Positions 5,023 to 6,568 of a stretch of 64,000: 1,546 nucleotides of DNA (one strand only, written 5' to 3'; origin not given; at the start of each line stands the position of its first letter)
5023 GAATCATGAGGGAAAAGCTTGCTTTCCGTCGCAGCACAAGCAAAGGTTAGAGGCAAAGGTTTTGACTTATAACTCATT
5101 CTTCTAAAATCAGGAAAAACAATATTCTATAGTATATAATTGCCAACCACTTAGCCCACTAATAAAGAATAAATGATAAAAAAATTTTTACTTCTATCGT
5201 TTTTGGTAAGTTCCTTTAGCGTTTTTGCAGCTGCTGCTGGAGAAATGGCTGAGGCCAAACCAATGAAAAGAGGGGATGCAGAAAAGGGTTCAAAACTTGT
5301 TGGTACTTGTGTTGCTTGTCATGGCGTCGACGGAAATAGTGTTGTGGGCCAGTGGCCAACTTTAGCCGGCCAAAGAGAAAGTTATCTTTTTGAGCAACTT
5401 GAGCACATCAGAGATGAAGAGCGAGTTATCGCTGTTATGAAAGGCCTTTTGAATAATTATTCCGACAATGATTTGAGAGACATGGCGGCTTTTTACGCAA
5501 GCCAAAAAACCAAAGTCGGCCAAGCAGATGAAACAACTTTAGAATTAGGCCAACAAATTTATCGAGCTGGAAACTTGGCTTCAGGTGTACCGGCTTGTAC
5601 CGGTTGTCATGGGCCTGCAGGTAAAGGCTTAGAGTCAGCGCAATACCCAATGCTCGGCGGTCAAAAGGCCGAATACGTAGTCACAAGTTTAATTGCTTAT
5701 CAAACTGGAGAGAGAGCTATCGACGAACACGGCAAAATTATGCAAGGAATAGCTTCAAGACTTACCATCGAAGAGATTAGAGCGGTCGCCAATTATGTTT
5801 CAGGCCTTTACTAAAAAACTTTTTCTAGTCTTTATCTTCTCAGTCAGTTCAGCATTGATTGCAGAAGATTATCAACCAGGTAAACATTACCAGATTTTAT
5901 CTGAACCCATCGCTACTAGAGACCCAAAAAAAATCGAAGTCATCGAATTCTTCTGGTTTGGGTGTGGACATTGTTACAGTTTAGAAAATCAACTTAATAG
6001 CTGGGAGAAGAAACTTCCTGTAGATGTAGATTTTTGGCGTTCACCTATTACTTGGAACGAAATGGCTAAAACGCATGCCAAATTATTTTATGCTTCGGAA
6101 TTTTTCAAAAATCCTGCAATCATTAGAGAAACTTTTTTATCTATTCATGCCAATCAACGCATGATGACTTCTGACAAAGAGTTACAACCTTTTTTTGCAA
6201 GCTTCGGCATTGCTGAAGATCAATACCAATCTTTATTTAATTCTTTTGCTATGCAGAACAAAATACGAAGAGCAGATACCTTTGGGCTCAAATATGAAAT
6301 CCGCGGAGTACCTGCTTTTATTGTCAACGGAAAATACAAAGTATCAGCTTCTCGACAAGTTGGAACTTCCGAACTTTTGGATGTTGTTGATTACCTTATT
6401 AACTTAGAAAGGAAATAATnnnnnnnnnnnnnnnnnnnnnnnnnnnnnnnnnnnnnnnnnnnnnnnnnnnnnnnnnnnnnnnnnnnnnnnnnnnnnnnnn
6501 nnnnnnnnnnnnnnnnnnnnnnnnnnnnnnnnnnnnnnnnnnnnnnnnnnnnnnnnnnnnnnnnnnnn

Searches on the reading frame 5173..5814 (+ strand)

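Call 3: search_protein_families(library=pfam, proteins=[window:5173-5814:+])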
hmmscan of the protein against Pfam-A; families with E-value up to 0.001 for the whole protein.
window:5173-5814:+ (213 aa): 2 families
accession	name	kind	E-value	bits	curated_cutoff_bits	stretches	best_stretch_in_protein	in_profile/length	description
PF00034.26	Cytochrom_C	-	2.3e-17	64.5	21.3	2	36-90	1-56/90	Cytochrome c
PF13442.11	Cytochrome_CBB3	-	2.4e-10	41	27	1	126-209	6-68/68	Cytochrome C oxidase, cbb3-type, subunit III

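Call 4: search_protein_families(library=ncbifam, proteins=[window:5173-5814:+], max_evalue=0.01)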
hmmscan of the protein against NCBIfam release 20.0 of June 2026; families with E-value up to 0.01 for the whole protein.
window:5173-5814:+ (213 aa): 8 families
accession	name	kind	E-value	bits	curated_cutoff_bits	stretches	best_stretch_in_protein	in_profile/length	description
NF049874.1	PdsA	exception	8.3e-15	55.2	330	2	20-111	103-197/198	periplasmic diheme shuttle PdsA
TIGR00782.1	ccoP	equivalog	1.7e-10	40.7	179.95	1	45-212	117-281/285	cytochrome-c oxidase, cbb3-type subunit III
NF050122.1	bc1_QcrC_actin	exception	1.2e-06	28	200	1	6-152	10-157/253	cytochrome bc1 complex diheme cytochrome c subunit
NF045930.1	Cytc6PetJCyano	equivalog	2.3e-05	24.3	135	0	17-111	9-105/110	cytochrome c6 PetJ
NF045774.1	cytochro_C551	exception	4.8e-05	23.3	118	1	3-82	2-84/110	cytochrome c551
NF045773.1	cytochro_C550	exception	0.00026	20.9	125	0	31-107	44-115/118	cytochrome c550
TIGR04485.1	thiosulf_SoxX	equivalog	0.0024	18.5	61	0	44-107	3-57/78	sulfur oxidation c-type cytochrome SoxX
TIGR02603.1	CxxCH_TIGR02603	domain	0.0052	16.8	68.15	0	34-55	1-23/134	putative heme-binding domain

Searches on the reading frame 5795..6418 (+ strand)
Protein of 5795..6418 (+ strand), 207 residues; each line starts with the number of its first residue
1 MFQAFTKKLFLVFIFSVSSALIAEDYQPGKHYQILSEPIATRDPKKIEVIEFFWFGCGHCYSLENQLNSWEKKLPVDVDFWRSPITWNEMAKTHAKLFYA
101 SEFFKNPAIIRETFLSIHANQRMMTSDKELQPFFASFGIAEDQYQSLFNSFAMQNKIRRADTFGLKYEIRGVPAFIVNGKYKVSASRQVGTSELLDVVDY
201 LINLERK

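Call 3: search_protein_families(library=pfam, proteins=[window:5795-6418:+])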
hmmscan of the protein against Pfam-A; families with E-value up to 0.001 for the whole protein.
window:5795-6418:+ (207 aa): 2 families
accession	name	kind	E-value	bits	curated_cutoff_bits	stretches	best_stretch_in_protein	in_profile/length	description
PF01323.26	DSBA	-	1.7e-14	54.5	25.6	1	51-185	4-180/191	DSBA-like thioredoxin domain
PF00085.26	Thioredoxin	-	0.00016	22.1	23.5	0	43-88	16-61/103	Thioredoxin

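Call 4: search_protein_families(library=ncbifam, proteins=[window:5795-6418:+], max_evalue=0.01)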
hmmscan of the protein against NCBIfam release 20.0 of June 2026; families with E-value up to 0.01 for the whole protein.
window:5795-6418:+ (207 aa): 2 families
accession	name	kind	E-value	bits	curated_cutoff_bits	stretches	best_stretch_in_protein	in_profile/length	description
NF047695.1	ThlDiSintDsbAHaem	equivalog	2.1e-21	76.3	290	1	8-186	3-182/206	thiol:disulfide interchange protein DsbA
NF008198.0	PRK10954.1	equivalog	1.3e-19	70.8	279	1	9-186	9-182/207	thiol:disulfide interchange protein DsbA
